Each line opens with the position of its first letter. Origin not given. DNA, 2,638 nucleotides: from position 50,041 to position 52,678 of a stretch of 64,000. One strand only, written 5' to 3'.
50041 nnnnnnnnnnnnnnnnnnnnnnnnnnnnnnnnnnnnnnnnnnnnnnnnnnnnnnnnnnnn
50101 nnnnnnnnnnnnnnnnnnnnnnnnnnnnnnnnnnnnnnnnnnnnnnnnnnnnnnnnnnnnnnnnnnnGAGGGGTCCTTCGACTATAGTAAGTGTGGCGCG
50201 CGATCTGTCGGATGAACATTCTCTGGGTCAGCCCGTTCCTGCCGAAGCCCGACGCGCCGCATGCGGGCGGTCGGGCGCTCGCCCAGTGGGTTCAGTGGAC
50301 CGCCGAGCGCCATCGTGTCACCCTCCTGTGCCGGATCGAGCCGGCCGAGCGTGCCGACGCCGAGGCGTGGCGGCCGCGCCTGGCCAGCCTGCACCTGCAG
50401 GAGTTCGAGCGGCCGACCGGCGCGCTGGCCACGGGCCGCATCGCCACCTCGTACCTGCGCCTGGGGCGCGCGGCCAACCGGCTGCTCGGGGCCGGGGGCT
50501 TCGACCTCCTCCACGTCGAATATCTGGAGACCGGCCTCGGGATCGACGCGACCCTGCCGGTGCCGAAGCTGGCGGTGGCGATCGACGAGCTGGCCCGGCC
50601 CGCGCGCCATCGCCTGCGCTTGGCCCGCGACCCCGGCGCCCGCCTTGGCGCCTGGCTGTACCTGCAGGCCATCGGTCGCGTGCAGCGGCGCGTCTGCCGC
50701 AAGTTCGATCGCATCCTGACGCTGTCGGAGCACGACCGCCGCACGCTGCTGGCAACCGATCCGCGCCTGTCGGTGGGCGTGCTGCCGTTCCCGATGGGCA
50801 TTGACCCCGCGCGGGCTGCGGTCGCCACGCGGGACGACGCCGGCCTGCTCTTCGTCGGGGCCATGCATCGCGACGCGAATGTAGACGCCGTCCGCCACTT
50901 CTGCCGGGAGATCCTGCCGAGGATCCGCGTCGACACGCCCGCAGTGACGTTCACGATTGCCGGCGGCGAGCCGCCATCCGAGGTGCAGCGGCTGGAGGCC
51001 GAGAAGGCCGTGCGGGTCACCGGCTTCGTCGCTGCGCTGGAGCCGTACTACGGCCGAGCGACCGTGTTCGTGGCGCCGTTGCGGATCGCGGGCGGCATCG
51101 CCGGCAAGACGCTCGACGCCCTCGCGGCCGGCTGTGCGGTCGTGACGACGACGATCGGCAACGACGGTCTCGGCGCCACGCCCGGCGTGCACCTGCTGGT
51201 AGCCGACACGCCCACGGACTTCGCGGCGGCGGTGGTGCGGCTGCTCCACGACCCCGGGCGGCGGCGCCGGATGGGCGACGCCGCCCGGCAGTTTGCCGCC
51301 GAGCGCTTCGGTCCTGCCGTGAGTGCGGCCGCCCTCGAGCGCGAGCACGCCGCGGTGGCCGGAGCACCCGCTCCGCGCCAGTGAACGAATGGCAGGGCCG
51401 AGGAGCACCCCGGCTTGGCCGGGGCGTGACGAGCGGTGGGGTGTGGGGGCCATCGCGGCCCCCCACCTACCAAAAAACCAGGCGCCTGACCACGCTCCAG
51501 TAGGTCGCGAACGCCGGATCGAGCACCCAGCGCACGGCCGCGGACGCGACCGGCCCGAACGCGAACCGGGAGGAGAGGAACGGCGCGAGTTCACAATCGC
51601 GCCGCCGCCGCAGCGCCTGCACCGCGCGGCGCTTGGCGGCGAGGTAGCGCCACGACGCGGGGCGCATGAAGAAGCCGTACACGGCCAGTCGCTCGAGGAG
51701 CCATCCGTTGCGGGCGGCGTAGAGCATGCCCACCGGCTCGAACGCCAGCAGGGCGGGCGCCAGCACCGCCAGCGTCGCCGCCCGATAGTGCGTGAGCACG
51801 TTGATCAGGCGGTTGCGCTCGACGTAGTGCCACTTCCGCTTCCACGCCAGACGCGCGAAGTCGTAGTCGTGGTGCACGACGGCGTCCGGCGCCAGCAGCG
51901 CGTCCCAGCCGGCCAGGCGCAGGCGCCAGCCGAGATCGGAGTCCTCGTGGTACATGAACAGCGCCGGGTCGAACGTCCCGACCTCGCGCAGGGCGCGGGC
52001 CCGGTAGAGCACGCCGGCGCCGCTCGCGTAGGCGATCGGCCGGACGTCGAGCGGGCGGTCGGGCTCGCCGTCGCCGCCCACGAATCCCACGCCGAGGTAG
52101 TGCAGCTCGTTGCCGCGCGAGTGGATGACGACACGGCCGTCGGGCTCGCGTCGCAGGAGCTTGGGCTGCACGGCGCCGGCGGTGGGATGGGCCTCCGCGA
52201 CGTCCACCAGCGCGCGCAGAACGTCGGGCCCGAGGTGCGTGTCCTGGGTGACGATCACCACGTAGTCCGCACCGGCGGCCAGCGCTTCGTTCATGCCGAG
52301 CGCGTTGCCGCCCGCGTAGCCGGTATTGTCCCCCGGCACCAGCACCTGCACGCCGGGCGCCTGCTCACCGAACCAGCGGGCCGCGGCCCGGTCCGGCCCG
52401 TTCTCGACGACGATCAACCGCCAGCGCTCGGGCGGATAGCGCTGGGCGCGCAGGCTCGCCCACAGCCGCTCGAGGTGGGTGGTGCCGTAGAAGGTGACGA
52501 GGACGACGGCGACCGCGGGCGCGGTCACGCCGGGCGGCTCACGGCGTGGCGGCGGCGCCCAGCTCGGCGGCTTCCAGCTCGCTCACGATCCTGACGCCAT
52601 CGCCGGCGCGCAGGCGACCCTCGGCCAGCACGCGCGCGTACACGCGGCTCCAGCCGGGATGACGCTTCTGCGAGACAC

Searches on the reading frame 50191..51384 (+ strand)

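Call 77: search_protein_families(library=pfam, proteins=[window:50191-51384:+], max_evalue=0.00001)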
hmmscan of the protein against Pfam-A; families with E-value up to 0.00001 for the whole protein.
window:50191-51384:+ (397 aa): 4 families
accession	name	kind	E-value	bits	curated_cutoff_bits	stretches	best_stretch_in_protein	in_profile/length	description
PF13692.12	Glyco_trans_1_4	-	9.2e-27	94.5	27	1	219-354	4-142/142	Glycosyl transferases group 1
PF00534.26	Glycos_transf_1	-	1.5e-12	47.8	26.4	1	215-367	14-171/172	Glycosyl transferases group 1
PF13524.12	Glyco_trans_1_2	-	5.1e-09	36.7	25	1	249-376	12-136/144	Glycosyl transferase-like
PF13579.12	Glyco_trans_4_4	-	2.7e-06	28.3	29.7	1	28-189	5-145/158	Glycosyl transferase 4-like domain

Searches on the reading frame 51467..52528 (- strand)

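Call 77: search_protein_families(library=pfam, proteins=[window:51467-52528:-], max_evalue=0.00001)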
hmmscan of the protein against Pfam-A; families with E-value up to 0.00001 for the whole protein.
window:51467-52528:- (353 aa): 3 families
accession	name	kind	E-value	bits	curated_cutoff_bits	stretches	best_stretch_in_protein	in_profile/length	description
PF13641.12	Glyco_tranf_2_3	-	1.1e-15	58.7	27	1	4-220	1-211/230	Glycosyltransferase like family 2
PF13632.12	Glyco_trans_2_3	-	3.4e-12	47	27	1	89-265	1-176/198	Glycosyl transferase family group 2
PF00535.33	Glycos_transf_2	-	2.5e-09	37.7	23.3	1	9-148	3-132/168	Glycosyl transferase family 2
